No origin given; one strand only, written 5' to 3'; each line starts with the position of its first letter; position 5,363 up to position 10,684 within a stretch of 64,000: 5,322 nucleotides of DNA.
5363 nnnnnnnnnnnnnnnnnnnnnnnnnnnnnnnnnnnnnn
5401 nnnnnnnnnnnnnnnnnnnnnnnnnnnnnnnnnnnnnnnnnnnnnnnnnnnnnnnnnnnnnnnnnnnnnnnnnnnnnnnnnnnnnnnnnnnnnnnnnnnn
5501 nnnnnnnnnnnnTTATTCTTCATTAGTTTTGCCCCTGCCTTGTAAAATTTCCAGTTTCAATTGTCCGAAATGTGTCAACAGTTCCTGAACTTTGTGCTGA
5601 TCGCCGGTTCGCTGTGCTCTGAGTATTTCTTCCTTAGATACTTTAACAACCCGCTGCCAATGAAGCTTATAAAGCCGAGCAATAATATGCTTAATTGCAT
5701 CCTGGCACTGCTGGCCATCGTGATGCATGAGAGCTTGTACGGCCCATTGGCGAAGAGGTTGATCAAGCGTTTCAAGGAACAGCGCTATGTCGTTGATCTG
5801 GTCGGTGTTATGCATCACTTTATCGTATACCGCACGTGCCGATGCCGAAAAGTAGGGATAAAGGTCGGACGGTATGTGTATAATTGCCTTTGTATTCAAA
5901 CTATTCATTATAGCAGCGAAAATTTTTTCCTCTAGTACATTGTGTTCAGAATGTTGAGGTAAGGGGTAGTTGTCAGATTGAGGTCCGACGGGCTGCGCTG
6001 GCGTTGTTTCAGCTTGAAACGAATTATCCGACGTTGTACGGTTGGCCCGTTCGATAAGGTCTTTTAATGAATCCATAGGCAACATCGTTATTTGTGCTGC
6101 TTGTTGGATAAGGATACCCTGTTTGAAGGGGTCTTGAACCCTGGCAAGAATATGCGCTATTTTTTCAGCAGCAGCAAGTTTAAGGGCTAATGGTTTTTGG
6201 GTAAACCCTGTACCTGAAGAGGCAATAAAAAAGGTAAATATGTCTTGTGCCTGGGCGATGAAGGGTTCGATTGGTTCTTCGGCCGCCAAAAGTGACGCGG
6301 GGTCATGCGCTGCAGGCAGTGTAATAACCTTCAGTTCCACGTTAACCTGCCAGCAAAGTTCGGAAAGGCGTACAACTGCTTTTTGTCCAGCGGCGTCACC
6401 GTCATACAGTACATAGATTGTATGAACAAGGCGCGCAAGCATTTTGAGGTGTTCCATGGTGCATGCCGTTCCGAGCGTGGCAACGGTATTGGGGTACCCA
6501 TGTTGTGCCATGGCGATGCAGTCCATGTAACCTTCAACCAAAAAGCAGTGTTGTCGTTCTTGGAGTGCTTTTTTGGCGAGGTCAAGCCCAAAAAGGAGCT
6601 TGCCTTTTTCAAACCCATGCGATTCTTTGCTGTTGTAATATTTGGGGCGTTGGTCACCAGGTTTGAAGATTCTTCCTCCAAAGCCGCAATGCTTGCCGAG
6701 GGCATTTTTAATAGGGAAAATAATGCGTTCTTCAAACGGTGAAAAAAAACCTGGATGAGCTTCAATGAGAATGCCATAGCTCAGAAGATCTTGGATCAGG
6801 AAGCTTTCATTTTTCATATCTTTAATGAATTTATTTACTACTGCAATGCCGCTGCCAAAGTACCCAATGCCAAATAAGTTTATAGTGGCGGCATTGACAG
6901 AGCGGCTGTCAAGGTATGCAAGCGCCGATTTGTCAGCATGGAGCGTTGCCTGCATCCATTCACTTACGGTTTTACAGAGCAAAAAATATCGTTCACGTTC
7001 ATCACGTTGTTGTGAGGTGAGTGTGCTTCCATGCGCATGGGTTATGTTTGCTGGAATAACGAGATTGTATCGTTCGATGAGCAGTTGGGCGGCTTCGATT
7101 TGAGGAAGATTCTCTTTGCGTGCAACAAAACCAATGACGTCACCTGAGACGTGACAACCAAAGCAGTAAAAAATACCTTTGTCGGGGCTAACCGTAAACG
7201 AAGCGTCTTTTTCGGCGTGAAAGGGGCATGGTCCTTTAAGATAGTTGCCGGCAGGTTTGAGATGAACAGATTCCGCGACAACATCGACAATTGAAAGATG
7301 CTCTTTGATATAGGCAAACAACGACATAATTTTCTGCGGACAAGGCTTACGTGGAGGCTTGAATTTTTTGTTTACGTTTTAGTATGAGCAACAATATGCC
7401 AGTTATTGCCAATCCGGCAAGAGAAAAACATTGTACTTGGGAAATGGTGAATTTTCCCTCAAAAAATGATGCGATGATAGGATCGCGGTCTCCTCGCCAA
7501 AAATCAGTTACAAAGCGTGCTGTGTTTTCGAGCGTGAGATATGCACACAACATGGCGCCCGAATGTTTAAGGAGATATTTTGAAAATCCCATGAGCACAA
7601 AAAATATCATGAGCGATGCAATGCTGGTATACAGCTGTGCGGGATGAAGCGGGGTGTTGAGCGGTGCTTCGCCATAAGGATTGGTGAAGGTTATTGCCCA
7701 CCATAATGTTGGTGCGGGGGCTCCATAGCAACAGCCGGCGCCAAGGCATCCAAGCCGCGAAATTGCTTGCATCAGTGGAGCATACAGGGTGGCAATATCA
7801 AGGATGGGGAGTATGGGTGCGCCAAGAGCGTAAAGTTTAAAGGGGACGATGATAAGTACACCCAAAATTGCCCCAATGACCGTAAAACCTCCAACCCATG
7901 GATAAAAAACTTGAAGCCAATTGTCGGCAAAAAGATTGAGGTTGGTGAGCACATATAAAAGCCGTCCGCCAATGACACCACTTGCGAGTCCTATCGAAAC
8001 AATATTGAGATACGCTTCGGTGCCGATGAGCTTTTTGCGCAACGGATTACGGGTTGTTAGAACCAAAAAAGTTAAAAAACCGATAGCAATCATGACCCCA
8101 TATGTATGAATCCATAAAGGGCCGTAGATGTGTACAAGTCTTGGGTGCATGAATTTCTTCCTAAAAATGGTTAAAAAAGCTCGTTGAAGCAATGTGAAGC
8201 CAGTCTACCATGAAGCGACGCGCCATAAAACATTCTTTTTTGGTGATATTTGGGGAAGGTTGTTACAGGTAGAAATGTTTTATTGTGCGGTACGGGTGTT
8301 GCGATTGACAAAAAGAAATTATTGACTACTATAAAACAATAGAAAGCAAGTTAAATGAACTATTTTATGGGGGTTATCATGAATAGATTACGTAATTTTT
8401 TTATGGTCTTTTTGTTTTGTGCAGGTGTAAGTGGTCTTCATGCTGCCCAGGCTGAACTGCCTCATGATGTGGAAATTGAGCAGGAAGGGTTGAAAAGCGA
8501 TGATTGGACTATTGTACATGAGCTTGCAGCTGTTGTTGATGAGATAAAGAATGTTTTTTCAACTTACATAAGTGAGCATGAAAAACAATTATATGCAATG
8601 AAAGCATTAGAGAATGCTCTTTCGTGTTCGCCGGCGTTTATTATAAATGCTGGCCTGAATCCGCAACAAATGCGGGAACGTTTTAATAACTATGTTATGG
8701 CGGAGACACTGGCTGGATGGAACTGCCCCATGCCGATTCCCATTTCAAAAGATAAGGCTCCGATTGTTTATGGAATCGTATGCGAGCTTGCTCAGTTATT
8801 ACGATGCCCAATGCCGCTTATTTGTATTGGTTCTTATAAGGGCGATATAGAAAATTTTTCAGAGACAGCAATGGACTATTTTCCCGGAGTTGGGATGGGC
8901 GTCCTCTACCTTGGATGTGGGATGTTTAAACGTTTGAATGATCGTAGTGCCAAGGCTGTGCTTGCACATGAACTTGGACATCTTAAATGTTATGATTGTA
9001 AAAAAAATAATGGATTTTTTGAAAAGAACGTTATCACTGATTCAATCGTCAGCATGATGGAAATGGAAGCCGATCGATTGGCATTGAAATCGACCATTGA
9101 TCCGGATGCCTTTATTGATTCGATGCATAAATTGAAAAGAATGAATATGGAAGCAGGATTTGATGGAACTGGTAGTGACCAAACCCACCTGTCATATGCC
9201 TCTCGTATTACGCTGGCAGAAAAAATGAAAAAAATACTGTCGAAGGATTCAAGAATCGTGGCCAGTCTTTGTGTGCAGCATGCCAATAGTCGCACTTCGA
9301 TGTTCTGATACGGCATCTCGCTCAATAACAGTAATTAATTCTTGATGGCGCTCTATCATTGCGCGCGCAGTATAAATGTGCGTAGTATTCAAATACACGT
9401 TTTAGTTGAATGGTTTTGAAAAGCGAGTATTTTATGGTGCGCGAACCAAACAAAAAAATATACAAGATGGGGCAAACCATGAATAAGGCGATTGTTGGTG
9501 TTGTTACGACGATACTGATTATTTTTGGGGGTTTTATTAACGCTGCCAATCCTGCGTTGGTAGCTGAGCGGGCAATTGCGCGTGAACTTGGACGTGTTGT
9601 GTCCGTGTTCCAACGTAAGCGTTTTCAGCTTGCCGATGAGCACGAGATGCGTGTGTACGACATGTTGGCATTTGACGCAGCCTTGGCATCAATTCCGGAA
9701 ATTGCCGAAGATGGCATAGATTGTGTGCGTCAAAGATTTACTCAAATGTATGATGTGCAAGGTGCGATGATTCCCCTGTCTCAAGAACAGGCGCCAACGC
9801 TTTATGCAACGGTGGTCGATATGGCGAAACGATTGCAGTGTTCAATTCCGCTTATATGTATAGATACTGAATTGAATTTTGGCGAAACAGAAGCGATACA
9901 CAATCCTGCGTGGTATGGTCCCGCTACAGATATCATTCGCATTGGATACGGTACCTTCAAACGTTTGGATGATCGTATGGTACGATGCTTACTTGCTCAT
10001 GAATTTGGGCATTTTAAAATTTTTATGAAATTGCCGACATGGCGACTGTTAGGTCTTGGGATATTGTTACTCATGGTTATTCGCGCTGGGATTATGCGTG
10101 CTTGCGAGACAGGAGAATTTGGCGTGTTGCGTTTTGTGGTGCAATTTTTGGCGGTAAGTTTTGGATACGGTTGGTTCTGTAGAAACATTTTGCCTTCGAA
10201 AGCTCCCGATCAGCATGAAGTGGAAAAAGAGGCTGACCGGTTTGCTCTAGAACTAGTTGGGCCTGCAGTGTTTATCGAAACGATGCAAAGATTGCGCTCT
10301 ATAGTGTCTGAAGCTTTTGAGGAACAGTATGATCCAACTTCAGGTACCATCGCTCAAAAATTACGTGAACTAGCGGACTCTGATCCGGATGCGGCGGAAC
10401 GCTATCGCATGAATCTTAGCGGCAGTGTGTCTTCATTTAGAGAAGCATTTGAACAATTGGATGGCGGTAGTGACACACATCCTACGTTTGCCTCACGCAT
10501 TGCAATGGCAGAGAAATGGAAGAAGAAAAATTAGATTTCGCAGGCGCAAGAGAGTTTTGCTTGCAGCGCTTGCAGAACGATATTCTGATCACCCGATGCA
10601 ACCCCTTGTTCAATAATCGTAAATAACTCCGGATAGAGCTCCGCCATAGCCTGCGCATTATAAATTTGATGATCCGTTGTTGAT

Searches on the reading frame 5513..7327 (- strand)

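Call 42: search_protein_families(library=pfam, proteins=[window:5513-7327:-], max_evalue=0.0001)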
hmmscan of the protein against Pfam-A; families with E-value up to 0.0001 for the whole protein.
window:5513-7327:- (604 aa): 6 families
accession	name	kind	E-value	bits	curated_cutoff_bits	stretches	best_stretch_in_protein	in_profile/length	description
PF08275.17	DNAG_N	-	3.1e-27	95.6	26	1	128-252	5-128/128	DNA primase catalytic core, N-terminal domain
PF01807.25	Zn_ribbon_DnaG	-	3.9e-26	91.2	24.9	1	6-93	8-95/98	CHC2 zinc finger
PF13155.12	Toprim_2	-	4.6e-19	69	22.1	1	262-345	1-86/88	Toprim-like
PF13662.12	Toprim_4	-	2.2e-14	53.8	25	1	263-330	5-79/85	Toprim domain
PF01751.28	Toprim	-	4.2e-12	46.5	23.1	1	262-326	3-81/96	Toprim domain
PF13362.12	Toprim_3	-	1.5e-05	25.8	27.2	1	262-349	3-91/95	Toprim domain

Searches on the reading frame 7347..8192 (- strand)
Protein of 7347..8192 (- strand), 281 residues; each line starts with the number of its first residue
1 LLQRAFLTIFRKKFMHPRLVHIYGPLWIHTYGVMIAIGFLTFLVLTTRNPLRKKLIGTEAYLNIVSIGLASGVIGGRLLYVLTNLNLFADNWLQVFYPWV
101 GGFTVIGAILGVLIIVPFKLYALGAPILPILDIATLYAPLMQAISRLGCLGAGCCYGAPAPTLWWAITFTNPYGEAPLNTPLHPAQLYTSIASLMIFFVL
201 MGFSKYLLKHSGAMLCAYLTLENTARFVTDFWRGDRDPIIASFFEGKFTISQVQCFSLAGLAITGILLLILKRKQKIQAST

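Call 42: search_protein_families(library=pfam, proteins=[window:7347-8192:-], max_evalue=0.0001)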
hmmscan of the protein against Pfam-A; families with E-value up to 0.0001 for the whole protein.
window:7347-8192:- (281 aa): 1 family
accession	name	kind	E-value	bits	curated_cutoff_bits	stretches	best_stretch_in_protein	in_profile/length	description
PF01790.23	LGT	-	6.2e-44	150.6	24.9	1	17-265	1-237/240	Prolipoprotein diacylglyceryl transferase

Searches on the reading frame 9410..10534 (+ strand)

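Call 42: search_protein_families(library=pfam, proteins=[window:9410-10534:+], max_evalue=0.0001)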
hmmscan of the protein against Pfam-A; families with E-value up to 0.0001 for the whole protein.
window:9410-10534:+ (374 aa): 1 family
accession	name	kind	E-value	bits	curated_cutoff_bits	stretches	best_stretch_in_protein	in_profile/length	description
PF01435.24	Peptidase_M48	-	3.8e-05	24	20.3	0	181-370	54-185/186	Peptidase family M48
